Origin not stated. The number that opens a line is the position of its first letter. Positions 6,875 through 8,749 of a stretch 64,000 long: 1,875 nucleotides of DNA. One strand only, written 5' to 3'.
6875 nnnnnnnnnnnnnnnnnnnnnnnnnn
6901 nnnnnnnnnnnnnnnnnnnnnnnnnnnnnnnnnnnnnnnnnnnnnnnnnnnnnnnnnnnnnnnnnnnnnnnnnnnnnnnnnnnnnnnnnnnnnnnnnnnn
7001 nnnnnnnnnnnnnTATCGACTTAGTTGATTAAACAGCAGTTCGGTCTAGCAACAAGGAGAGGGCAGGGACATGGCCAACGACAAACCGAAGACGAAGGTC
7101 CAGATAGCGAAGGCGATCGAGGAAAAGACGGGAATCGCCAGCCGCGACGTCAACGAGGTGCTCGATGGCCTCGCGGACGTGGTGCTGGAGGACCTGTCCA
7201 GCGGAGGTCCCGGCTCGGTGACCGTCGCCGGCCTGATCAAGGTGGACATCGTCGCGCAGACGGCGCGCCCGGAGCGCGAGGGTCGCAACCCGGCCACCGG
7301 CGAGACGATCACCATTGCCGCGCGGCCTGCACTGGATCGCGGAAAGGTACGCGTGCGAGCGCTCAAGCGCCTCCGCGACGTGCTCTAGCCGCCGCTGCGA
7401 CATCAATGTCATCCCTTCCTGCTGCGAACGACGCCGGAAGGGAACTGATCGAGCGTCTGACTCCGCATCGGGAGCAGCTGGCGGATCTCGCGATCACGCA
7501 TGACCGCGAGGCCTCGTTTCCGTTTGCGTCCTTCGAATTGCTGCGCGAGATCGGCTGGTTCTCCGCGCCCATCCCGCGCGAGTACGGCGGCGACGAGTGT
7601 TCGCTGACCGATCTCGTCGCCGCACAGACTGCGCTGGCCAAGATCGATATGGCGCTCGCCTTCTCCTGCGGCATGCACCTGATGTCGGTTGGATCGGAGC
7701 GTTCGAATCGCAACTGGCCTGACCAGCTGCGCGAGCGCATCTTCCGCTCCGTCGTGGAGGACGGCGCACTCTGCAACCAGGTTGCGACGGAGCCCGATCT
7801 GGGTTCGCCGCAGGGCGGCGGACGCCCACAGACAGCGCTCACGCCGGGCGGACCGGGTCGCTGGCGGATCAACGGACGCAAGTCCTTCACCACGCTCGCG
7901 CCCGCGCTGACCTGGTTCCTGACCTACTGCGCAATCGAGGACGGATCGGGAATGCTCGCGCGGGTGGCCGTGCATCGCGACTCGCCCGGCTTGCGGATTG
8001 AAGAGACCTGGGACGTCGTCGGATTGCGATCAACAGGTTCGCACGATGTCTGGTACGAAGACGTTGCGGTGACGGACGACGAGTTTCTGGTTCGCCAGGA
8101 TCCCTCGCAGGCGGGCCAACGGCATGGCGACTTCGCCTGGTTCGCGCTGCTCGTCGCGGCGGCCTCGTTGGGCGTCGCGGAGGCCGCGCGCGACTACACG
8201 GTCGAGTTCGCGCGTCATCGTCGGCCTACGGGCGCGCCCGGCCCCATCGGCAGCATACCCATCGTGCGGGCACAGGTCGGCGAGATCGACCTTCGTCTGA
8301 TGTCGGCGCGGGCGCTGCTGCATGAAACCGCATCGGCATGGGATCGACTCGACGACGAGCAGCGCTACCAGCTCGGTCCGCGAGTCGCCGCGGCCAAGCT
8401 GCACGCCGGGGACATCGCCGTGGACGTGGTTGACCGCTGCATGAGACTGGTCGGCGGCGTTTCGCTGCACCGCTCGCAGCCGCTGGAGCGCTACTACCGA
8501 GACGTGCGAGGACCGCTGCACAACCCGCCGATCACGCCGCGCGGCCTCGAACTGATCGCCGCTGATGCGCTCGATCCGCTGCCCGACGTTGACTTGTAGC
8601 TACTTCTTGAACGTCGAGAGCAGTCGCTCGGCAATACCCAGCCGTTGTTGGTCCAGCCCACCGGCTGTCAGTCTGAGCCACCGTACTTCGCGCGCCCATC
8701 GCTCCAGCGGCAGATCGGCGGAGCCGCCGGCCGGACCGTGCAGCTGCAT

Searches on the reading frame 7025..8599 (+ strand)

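Call 47: search_protein_families(library=pfam, proteins=[window:7025-8599:+], max_evalue=0.001)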
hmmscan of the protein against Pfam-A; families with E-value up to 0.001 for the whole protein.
window:7025-8599:+ (524 aa): 4 families
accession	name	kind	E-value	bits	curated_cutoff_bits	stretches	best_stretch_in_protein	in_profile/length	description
PF08028.16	Acyl-CoA_dh_2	-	3.6e-21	76.3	22.7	1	376-495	2-124/134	Acyl-CoA dehydrogenase, C-terminal domain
PF00441.29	Acyl-CoA_dh_1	-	7.1e-21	75.3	22.4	1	370-495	11-129/150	Acyl-CoA dehydrogenase, C-terminal domain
PF02770.24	Acyl-CoA_dh_M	-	1.1e-12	48.4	33.3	1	254-347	4-97/97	Acyl-CoA dehydrogenase, middle domain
PF02771.21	Acyl-CoA_dh_N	-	6.6e-09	36.6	22.9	1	149-222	16-89/113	Acyl-CoA dehydrogenase, N-terminal domain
